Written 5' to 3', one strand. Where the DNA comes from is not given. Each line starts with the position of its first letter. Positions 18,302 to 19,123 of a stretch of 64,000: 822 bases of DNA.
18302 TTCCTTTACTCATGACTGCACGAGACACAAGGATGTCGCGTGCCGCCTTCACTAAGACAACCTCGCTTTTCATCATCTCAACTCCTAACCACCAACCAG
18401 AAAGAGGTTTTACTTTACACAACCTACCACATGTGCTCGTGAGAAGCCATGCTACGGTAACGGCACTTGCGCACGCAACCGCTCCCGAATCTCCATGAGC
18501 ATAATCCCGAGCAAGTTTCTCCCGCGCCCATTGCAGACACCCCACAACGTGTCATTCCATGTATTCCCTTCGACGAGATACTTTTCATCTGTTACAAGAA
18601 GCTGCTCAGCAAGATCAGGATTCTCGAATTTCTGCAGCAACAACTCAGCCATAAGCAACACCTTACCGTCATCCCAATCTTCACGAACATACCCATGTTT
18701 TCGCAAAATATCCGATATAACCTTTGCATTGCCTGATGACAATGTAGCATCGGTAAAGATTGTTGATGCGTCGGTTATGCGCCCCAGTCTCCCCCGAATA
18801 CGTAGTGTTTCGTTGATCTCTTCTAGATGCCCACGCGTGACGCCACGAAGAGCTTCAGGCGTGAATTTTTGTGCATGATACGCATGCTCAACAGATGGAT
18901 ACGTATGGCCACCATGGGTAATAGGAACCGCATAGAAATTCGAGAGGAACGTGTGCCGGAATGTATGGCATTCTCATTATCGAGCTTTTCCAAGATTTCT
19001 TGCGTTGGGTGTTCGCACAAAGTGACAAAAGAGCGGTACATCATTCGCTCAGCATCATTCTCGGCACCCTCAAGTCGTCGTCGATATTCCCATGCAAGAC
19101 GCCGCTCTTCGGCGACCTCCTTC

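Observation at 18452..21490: PRTase-like ORF running into a start-less NADAR domain, next to a LOG/TIGR00725-like gene and a VanZ-like membrane protein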

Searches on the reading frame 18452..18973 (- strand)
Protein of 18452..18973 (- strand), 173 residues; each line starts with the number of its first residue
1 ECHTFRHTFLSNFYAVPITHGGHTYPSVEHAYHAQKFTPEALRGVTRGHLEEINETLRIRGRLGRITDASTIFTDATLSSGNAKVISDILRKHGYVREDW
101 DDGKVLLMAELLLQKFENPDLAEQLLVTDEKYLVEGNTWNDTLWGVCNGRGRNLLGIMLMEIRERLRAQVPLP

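Call 5: search_protein_families(library=pfam, proteins=[window:18452-18973:-], max_evalue=0.1)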
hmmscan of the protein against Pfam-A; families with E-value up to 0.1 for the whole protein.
window:18452-18973:- (173 aa): 1 family
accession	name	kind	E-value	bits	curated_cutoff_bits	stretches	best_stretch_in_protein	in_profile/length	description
PF08719.17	NADAR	-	2.6e-19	70.5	35.1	1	6-167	9-163/163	NADAR domain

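Call 6: search_protein_families(library=ncbifam, proteins=[window:18452-18973:-], max_evalue=0.1)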
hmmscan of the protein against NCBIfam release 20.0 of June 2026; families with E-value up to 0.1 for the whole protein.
window:18452-18973:- (173 aa): 2 families
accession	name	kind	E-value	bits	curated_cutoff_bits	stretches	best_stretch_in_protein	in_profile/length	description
TIGR02464.1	ribofla_fusion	equivalog_domain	1e-16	61.6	73.7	2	81-167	56-153/153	riboflavin biosynthesis intermediates N-glycosidase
NF053876.1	DS32_2_antiphage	equivalog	2.8e-08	33.1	240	1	83-169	68-158/181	NADAR family anti-phage protein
